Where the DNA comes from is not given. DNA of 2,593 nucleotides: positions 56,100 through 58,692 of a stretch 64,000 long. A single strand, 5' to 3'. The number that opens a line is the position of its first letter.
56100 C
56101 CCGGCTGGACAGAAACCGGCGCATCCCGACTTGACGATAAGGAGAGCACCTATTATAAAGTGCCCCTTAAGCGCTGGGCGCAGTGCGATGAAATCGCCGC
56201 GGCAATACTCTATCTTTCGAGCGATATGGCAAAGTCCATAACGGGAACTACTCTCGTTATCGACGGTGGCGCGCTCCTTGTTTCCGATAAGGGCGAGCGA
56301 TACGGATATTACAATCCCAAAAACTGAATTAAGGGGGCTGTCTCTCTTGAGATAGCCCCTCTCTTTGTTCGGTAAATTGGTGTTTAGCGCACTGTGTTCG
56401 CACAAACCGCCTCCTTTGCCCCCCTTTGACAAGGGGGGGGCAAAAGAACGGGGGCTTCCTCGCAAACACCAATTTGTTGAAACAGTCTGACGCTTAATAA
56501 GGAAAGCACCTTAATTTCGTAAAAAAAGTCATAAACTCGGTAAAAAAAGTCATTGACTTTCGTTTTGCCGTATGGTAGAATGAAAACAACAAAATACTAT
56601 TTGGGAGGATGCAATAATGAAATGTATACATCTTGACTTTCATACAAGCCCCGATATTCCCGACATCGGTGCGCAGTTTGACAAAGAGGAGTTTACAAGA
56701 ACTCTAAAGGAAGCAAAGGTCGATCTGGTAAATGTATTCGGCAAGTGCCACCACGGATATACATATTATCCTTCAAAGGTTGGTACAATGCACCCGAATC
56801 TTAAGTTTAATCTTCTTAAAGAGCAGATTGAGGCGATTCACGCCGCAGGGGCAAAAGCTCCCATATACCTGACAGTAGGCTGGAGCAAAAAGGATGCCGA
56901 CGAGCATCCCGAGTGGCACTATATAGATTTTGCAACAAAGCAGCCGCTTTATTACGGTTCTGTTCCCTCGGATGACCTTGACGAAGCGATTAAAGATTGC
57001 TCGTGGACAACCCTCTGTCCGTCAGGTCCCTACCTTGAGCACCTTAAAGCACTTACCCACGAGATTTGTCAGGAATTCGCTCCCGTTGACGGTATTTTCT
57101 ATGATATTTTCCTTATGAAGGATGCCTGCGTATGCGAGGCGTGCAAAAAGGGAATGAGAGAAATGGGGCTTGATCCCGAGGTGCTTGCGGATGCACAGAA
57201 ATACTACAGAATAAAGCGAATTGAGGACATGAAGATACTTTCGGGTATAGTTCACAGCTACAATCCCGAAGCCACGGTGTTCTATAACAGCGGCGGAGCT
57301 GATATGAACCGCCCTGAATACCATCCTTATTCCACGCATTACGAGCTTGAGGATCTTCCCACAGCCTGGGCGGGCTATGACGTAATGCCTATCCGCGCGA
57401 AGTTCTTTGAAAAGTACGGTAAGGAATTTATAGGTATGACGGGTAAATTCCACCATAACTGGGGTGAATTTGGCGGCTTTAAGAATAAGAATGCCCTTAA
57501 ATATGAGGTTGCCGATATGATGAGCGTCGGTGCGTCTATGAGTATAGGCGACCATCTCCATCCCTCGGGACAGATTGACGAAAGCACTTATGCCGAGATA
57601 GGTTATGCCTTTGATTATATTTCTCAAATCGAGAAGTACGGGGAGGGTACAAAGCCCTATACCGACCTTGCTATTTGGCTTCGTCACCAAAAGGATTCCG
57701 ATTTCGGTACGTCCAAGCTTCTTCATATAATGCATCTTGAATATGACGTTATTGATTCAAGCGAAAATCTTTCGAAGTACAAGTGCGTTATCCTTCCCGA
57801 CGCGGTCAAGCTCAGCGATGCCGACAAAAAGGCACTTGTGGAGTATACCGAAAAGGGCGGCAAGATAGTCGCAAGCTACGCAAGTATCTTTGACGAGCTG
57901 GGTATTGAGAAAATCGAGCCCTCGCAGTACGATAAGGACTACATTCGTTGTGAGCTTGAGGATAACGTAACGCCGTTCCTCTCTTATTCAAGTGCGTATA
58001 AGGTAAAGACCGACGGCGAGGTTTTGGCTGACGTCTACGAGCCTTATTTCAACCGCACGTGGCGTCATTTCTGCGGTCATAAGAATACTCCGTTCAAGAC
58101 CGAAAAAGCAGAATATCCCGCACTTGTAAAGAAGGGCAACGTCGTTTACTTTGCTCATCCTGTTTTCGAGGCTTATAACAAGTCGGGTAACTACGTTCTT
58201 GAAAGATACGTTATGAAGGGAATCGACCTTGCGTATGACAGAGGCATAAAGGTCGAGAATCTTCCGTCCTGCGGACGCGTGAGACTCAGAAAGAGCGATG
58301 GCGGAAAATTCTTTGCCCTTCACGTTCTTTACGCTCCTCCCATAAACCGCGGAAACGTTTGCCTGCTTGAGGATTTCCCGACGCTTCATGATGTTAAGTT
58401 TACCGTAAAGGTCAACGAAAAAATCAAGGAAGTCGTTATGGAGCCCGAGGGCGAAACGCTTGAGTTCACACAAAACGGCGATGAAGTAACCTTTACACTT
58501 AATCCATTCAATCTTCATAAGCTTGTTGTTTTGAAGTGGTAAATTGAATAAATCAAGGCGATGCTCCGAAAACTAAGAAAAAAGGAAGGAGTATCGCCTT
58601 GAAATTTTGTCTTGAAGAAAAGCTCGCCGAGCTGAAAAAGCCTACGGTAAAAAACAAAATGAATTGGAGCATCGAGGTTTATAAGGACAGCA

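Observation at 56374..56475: Intact 102-bp element with perfect 12-bp terminal inverted repeats and a central G/C hairpin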

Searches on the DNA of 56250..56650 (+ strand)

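Call 9: search_rna_families(source=window, start=56250, end=56650, threshold=evalue, max_evalue=10)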
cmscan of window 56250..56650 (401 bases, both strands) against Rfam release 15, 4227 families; matches with E-value up to 10: 15.
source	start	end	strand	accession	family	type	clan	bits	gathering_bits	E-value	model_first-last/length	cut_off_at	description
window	56540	56606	+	RF03855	MIR5241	Gene; miRNA;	-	22.9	85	0.024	1-75/75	no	MIR5241 microRNA precursor family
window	56273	56367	+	RF04182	GibS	Gene; sRNA;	-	19.7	115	1.9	43-142/142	no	GibS sRNA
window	56380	56501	+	RF01858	RsaF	Gene; sRNA;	-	18.5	60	0.45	1-119/119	no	RNA Staph. aureus F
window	56313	56439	-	RF00618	U4atac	Gene; snRNA; splicing;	CL00007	17.7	53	0.84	1-132/132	no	U4atac minor spliceosomal RNA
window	56289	56360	+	RF00296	snoR16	Gene; snRNA; snoRNA; CD-box;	-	17.3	45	4.9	1-86/86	no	Small nucleolar RNA R16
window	56403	56515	-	RF04309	HCV_J7880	Cis-reg;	-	16.7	90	0.27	1-123/123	no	Hepatitis C virus J7880 RNA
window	56561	56631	+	RF03020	RT-17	Gene; sRNA;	-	16.7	40.4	1.4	1-95/95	no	RT-17 RNA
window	56287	56368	+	RF02551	DapZ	Cis-reg;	-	16.4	56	2.5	1-78/78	no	ABC transporter regulator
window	56393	56470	-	RF03968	mir-8934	Gene; miRNA;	-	16.3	100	9.1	1-88/88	no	mir-8934 microRNA precursor family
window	56527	56558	-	RF01162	sn668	Gene; snRNA; snoRNA; CD-box;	-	16.1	40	1.9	1-65/65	no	Small nucleolar RNA sn668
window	56412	56447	-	RF03960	mir-6644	Gene; miRNA;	-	15.4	82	2.4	18-48/67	no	mir-6644 microRNA precursor family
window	56418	56468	-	RF02793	asR3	Gene; antisense;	-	13.8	46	7.4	1-57/57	no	Pyrobaculum asRNA3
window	56499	56601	+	RF00265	SNORA69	Gene; snRNA; snoRNA; HACA-box;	-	13.8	47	9.8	1-132/132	no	Small nucleolar RNA SNORA69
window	56276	56373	+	RF00519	suhB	Gene; sRNA;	CL00108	12.6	41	5.9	1-77/77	no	Makes More Granules Regulator RNA (mmgR)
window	56302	56382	-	RF02207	WT1-AS_5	Gene; lncRNA;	-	10.9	80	4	1-79/79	no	WT1 antisense RNA conserved region 5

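Call 24: search_dna_similar(query=window:56360-56490:+, collection=plasmids, mode=distant, max_evalue=1)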
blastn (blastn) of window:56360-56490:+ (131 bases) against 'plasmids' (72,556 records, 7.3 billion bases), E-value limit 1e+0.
No match.

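Call 25: search_dna_similar(query=window:56360-56490:+, collection=phages, mode=distant, max_evalue=1)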
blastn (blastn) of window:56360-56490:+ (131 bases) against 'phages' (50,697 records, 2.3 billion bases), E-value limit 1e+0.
No match.

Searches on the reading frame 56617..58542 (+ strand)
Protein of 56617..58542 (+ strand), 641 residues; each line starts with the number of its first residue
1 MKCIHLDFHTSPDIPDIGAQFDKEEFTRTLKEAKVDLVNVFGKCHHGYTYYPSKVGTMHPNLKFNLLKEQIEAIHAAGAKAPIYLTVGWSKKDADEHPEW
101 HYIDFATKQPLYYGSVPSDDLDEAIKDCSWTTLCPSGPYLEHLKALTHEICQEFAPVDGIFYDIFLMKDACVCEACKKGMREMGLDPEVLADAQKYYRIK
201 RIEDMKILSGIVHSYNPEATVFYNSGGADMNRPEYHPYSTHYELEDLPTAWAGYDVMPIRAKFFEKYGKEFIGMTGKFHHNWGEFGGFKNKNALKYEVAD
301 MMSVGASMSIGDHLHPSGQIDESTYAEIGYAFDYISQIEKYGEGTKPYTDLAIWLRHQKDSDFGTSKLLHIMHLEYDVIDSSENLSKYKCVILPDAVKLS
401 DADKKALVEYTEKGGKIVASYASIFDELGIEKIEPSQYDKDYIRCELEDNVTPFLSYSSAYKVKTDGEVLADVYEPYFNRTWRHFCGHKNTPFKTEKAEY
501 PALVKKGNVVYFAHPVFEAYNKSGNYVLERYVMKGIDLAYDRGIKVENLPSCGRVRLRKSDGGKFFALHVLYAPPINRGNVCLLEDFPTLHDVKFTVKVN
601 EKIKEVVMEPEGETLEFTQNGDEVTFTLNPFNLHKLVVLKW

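Call 12: find_encoding_contigs(protein=window:56617-58542:+, flank=10000, max_places=10)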
Protein window:56617-58542:+ (641 aa): 1 contig read that carries it; 1 place shown.
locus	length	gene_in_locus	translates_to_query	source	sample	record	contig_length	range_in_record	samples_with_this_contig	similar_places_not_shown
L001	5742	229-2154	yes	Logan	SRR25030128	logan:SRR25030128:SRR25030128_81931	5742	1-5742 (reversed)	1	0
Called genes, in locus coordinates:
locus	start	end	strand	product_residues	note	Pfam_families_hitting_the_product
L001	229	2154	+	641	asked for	PF14871:GHL6, PF08532:Glyco_hydro_42M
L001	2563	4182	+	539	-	PF00370:FGGY_N, PF02782:FGGY_C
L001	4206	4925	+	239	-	PF16227:DUF4886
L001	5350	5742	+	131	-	?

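Call 28: find_homologous_proteins(query=window:56617-58542:+, max_evalue=1e-50)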
Query window:56617-58542:+ (641 aa): 3862 proteins with E <= 1e-50 among 8000 candidates; the best 120 are listed.
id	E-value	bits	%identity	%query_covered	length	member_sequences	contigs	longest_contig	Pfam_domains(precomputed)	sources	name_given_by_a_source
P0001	0.0e+0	1404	91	100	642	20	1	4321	PF14871.13,PF08532.17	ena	-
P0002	0.0e+0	1373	89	100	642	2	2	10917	PF14871.13,PF08532.17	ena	-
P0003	0.0e+0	1369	88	100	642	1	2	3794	PF14871.13,PF08532.17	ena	-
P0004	0.0e+0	1346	86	100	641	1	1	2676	PF14871.13,PF08532.17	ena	-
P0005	0.0e+0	1332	86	100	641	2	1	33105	PF14871.13,PF01120.24,PF08532.17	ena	-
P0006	0.0e+0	1286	83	100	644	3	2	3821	PF14871.13,PF01120.24,PF08532.17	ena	-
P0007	0.0e+0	1259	81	100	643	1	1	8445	PF14871.13,PF08532.17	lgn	-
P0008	0.0e+0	1240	79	100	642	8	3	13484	PF14871.13,PF08532.17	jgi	-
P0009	0.0e+0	1218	78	100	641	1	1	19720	PF14871.13,PF08532.17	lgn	-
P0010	0.0e+0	1151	73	100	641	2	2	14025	PF14871.13,PF01120.24,PF08532.17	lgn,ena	-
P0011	0.0e+0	1132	72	100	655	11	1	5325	PF14871.13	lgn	-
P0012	0.0e+0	1131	72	100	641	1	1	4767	PF14871.13,PF01120.24,PF08532.17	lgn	-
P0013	0.0e+0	1130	73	100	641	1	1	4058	PF14871.13,PF01120.24,PF08532.17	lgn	-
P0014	0.0e+0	1121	72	100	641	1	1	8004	PF14871.13,PF08532.17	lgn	-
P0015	0.0e+0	1114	73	100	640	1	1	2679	PF14871.13,PF08532.17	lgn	-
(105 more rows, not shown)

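Call 29: find_encoding_contigs(protein=P0002, flank=6000, max_places=3)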
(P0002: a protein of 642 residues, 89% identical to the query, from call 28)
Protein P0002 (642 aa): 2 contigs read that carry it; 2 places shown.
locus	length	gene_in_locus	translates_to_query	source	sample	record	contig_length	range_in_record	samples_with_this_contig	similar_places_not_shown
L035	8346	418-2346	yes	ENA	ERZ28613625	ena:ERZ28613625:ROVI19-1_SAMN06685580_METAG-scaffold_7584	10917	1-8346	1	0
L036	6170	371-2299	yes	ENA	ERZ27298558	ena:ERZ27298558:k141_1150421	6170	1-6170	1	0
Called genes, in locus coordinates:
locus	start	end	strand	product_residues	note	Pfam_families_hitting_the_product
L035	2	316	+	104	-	?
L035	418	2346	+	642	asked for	PF14871:GHL6, PF08532:Glyco_hydro_42M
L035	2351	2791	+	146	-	-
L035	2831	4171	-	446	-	PF00768:Peptidase_S11, PF13354:Beta-lactamase2 (weak), PF07943:PBP5_C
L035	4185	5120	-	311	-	PF06574:FAD_syn, PF01687:Flavokinase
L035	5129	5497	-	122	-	PF06135:IreB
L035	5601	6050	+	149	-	PF01029:NusB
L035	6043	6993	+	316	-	PF00814:TsaD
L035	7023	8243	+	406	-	PF13742:tRNA_anti_2, PF01336:tRNA_anti-codon, PF02601:Exonuc_VII_L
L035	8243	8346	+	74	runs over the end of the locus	-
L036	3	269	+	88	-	?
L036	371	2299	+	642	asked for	PF14871:GHL6, PF08532:Glyco_hydro_42M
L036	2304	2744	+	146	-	-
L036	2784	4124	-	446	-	PF00768:Peptidase_S11, PF13354:Beta-lactamase2 (weak), PF07943:PBP5_C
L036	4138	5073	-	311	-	PF06574:FAD_syn, PF01687:Flavokinase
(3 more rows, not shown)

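Call 30: find_encoding_contigs(protein=P0005, flank=6000, max_places=3)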
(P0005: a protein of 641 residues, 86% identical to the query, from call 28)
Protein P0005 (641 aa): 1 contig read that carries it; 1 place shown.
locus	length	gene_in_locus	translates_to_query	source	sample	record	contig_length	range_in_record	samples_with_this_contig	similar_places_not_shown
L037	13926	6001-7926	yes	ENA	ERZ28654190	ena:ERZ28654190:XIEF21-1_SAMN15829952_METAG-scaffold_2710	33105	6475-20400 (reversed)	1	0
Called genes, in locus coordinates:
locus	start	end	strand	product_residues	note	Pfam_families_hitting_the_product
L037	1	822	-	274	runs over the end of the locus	PF02311:AraC_binding, PF00165:HTH_AraC, PF12833:HTH_18, PF00165:HTH_AraC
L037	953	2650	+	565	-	PF00920:ILVD_EDD_N, PF24877:ILV_EDD_C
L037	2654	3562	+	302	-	PF00701:DHDPS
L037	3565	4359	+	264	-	-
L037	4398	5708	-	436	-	PF01229:Glyco_hydro_39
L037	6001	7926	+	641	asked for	PF01120:Alpha_L_fucos (weak), PF14871:GHL6, PF08532:Glyco_hydro_42M (weak)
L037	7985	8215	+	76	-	-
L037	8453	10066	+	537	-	PF00370:FGGY_N, PF02782:FGGY_C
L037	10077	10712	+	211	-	-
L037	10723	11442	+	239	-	PF16227:DUF4886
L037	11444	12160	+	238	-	PF16227:DUF4886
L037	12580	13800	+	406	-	PF00291:PALP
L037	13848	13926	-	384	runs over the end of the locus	PF00266:Aminotran_5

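Call 31: find_encoding_contigs(protein=P0001, flank=6000, max_places=3)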
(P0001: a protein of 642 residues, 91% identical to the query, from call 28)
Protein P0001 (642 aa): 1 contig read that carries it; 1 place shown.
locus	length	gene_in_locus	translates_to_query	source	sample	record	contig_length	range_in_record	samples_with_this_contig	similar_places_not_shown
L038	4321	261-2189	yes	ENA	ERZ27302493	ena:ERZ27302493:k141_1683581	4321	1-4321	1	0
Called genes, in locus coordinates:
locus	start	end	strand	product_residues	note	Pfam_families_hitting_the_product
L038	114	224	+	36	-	-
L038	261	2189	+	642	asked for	PF14871:GHL6, PF08532:Glyco_hydro_42M (weak)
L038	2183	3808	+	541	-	PF00370:FGGY_N, PF02782:FGGY_C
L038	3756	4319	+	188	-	?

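Call 46: find_encoding_contigs(protein=P0005, flank=10000, max_places=1)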
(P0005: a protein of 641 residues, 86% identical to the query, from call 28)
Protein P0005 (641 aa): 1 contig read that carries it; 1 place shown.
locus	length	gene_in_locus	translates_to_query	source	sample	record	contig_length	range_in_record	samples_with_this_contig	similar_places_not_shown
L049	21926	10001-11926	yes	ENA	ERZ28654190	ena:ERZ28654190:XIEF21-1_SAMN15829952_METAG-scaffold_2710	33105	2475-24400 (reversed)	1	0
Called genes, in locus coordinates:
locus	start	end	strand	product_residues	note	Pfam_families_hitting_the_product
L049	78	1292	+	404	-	PF01381:HTH_3, PF12844:HTH_19, PF13443:HTH_26, PF13560:HTH_31 (weak), PF00294:PfkB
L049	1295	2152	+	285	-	-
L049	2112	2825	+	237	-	PF07385:Lyx_isomer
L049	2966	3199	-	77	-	PF12844:HTH_19, PF01381:HTH_3, PF13443:HTH_26 (weak)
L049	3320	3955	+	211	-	-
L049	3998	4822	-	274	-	PF02311:AraC_binding, PF00165:HTH_AraC, PF12833:HTH_18, PF00165:HTH_AraC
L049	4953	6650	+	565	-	PF00920:ILVD_EDD_N, PF24877:ILV_EDD_C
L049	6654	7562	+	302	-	PF00701:DHDPS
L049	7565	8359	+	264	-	-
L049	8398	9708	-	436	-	PF01229:Glyco_hydro_39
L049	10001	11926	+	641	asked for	PF01120:Alpha_L_fucos (weak), PF14871:GHL6, PF08532:Glyco_hydro_42M (weak)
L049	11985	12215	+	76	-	-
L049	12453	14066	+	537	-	PF00370:FGGY_N, PF02782:FGGY_C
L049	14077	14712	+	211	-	-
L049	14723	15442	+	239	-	PF16227:DUF4886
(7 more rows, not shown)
